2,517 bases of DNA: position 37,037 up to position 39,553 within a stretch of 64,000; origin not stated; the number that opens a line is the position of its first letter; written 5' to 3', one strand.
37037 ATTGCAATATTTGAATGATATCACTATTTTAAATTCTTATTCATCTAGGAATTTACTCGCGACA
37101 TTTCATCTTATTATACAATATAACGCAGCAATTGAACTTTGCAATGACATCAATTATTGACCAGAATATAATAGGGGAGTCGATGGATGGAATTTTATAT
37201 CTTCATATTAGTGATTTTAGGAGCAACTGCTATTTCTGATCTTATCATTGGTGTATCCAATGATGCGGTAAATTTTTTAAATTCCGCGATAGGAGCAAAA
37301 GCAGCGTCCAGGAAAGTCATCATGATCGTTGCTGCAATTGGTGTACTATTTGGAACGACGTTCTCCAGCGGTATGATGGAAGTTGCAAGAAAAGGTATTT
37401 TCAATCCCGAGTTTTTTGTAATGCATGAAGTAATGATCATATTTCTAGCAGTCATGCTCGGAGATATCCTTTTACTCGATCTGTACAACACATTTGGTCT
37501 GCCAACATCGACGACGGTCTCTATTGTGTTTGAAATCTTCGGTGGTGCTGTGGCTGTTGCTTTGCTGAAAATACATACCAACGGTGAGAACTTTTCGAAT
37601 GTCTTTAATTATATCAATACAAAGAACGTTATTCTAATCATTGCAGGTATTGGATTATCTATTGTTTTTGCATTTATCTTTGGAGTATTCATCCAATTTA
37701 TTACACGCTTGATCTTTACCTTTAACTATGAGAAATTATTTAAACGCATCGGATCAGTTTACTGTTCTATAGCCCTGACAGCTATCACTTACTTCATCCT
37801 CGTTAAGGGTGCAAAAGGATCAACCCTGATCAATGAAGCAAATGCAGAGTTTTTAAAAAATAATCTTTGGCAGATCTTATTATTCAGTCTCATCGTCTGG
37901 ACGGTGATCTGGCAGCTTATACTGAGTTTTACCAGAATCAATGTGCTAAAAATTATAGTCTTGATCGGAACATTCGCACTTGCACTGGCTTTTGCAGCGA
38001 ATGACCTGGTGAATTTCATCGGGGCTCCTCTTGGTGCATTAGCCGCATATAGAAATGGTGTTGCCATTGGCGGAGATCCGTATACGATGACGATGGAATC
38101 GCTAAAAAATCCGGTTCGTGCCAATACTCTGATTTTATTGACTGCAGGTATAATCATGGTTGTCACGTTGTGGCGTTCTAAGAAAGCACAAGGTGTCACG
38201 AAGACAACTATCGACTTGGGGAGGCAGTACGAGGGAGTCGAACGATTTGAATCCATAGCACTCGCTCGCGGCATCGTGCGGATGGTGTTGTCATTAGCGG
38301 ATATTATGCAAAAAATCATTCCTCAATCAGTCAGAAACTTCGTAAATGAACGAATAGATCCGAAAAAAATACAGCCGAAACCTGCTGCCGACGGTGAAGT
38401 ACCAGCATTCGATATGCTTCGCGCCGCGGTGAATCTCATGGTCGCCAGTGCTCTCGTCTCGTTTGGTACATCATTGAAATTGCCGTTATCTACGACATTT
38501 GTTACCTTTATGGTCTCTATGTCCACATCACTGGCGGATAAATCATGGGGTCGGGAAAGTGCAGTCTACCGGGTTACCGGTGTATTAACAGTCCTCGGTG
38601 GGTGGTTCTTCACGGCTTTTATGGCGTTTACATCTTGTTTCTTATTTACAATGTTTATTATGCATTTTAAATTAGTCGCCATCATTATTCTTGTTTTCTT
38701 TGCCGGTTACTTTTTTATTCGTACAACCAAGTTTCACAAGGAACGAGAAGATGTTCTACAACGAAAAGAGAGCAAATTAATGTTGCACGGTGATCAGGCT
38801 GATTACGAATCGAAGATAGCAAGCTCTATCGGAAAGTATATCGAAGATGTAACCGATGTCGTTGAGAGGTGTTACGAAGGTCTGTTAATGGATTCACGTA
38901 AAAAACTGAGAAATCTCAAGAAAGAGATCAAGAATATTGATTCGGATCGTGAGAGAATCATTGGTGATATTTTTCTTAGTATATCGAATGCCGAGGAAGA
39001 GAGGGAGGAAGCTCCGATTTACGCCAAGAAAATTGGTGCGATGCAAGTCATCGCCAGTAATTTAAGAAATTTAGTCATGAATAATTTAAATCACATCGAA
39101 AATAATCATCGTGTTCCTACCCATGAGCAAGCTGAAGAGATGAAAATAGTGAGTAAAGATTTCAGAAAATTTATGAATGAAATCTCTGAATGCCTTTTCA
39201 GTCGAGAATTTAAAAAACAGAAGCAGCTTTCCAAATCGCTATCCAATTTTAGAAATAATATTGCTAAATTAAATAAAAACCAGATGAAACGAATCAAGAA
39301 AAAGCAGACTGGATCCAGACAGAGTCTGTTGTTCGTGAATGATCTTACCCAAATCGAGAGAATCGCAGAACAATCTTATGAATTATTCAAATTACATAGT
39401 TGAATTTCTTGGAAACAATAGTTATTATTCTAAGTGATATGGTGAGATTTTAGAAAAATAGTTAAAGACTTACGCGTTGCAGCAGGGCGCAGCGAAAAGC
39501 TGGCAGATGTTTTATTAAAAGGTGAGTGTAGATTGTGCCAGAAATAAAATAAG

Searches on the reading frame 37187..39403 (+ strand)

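Call 20: search_protein_families(library=pfam, proteins=[window:37187-39403:+], max_evalue=0.001)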
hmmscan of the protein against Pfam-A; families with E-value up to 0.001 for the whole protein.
window:37187-39403:+ (738 aa): 1 family
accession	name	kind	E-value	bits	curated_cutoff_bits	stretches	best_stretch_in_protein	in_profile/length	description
PF01384.25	PHO4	-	4.5e-26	92.1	33.7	2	25-328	4-259/350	Phosphate transporter family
